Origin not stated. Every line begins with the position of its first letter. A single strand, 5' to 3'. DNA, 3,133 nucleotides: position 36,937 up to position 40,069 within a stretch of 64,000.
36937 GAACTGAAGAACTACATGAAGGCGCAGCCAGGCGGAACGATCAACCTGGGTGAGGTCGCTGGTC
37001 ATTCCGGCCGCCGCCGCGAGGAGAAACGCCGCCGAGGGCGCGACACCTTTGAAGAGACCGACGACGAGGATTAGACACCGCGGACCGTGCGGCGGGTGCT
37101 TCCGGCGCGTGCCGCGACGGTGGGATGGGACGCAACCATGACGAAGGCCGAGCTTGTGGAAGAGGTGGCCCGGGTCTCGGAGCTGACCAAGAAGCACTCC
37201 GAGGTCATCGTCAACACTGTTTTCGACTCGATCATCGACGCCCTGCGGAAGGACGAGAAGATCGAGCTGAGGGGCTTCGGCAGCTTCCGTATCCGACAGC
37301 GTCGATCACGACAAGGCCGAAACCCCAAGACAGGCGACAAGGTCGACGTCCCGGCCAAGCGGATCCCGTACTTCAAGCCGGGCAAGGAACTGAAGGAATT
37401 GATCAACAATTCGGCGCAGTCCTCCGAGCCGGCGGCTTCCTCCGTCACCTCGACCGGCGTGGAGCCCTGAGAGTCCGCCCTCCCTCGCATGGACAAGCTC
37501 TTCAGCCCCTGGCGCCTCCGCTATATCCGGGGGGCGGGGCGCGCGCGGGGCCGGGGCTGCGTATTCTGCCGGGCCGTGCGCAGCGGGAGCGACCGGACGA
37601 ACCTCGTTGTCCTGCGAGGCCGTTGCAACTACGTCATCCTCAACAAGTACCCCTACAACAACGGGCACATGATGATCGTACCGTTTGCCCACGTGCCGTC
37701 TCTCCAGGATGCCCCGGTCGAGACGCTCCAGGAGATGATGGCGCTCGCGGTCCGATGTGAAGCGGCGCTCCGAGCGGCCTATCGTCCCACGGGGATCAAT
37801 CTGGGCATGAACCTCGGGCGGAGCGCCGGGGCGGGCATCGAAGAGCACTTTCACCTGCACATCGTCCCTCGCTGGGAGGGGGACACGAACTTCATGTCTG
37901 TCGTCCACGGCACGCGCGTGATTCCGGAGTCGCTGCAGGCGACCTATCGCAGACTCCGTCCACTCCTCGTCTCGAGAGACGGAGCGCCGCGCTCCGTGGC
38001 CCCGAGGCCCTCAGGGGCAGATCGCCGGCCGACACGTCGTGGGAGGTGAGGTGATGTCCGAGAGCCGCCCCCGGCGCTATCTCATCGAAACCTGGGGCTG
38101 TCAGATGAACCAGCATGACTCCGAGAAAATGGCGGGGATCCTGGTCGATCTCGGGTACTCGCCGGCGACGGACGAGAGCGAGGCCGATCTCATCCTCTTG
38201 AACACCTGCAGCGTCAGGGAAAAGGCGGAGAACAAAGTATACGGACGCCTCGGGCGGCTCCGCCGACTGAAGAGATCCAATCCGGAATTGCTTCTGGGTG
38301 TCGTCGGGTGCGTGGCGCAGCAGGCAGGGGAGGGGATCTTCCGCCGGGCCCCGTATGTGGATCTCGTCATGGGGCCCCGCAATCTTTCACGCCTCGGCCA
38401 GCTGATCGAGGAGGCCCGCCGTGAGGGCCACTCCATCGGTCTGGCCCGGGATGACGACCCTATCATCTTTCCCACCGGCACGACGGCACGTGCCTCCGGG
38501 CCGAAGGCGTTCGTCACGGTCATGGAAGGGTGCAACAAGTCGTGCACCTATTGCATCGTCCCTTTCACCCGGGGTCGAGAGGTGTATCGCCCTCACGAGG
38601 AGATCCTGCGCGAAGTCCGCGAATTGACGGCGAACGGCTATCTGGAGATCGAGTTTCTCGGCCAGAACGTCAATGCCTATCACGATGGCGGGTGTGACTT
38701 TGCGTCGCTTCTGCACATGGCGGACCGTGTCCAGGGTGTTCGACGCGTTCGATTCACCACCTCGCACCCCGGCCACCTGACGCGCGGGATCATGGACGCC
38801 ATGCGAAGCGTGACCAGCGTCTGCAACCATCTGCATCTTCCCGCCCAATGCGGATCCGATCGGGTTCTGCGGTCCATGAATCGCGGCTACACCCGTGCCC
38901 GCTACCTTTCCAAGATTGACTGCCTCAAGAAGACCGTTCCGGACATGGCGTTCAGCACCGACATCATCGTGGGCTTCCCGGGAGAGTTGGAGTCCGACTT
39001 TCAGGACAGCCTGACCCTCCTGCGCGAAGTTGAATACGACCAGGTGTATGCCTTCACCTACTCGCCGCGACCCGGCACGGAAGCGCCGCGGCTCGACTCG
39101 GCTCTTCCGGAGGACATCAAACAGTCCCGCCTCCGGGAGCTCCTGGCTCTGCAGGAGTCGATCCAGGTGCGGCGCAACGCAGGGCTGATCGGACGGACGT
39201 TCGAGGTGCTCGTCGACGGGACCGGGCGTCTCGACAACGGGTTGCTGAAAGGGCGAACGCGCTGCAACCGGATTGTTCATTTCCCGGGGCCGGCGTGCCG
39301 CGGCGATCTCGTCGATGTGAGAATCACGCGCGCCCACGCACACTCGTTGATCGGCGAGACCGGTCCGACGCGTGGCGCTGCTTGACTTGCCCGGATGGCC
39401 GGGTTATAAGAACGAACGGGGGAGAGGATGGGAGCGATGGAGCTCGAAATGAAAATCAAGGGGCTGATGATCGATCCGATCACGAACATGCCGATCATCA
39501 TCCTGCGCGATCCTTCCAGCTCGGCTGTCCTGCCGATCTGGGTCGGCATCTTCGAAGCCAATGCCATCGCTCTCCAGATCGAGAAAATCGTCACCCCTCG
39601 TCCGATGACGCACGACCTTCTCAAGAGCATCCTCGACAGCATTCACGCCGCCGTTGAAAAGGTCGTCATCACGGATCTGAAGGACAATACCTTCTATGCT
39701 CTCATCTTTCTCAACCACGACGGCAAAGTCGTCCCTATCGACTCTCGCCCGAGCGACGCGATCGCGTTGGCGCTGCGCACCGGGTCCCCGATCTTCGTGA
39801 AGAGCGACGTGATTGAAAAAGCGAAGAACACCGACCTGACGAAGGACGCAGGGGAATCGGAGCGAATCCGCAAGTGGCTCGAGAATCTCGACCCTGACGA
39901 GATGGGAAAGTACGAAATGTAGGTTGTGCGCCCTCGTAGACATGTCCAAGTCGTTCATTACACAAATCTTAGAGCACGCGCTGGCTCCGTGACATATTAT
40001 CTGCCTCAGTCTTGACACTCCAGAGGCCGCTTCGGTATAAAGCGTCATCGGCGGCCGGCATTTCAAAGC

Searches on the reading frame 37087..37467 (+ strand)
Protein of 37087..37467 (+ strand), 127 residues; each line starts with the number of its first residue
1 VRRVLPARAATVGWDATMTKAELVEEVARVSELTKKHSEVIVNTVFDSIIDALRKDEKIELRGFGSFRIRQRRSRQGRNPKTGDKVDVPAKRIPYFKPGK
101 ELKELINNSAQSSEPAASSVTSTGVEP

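Call 25: search_protein_families(library=pfam, proteins=[window:37087-37467:+], max_evalue=0.1)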
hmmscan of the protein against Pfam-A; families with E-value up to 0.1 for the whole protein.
window:37087-37467:+ (127 aa): 3 families
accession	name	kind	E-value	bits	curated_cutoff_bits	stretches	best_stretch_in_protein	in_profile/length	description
PF00216.26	Bac_DNA_binding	-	2.4e-33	114.7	22.4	1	18-107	1-90/90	Bacterial DNA-binding protein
PF18291.6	HU-HIG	-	1.6e-06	28.6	26.2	1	15-108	29-120/125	HU domain fused to wHTH, Ig, or Glycine-rich motif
PF08812.16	YtxC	-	0.07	13.1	33.1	1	38-71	61-94/218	YtxC-like family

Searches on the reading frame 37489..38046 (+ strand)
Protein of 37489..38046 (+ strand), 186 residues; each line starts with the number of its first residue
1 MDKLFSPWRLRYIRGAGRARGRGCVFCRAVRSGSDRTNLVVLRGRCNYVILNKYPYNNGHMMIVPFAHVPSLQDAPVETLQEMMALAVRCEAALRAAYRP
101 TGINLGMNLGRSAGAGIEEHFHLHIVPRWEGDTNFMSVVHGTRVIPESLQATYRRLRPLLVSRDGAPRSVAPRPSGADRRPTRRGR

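Call 25: search_protein_families(library=pfam, proteins=[window:37489-38046:+], max_evalue=0.1)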
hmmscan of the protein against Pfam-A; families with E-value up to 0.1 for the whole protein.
window:37489-38046:+ (186 aa): 4 families
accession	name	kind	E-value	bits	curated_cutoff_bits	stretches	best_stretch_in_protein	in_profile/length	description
PF01230.28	HIT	-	3e-13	50.7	21.5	1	47-129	15-96/98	HIT domain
PF04677.20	CwfJ_C_1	-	8.8e-07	29.3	21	1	23-85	13-73/122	Protein similar to CwfJ C-terminus 1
PF11969.13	DcpS_C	-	0.00061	20.7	24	1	24-126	2-100/114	Scavenger mRNA decapping enzyme C-term binding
PF16269.10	DUF4922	-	0.087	13.2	23.6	0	21-84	57-117/146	Domain of unknown function (DUF4922)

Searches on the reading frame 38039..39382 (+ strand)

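Call 38: search_protein_families(library=pfam, proteins=[window:38039-39382:+], max_evalue=0.0001)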
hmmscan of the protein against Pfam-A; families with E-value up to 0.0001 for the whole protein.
window:38039-39382:+ (448 aa): 4 families
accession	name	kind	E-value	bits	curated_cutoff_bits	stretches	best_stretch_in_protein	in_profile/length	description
PF00919.26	UPF0004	-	2e-32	111.5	27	1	13-112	1-98/98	Uncharacterized protein family UPF0004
PF04055.27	Radical_SAM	-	3.2e-26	92.9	29.5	1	160-327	2-165/166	Radical SAM superfamily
PF01938.26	TRAM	-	7.9e-11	42.1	21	1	384-440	4-59/61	TRAM domain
PF18693.7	TRAM_2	-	5.9e-05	23.6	27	0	384-440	1-61/63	TRAM domain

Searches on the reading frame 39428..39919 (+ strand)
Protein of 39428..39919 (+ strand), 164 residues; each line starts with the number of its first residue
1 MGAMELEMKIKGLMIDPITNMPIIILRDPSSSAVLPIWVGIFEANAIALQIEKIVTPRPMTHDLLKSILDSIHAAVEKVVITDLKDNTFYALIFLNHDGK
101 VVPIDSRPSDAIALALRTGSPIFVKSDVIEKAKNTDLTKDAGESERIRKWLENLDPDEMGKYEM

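Call 25: search_protein_families(library=pfam, proteins=[window:39428-39919:+], max_evalue=0.1)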
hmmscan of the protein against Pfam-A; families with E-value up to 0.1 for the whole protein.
window:39428-39919:+ (164 aa): 1 family
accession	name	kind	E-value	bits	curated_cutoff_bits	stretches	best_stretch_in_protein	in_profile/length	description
PF02577.19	BFN_dom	-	4.7e-41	139.6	27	1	24-133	1-108/112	Bifunctional nuclease domain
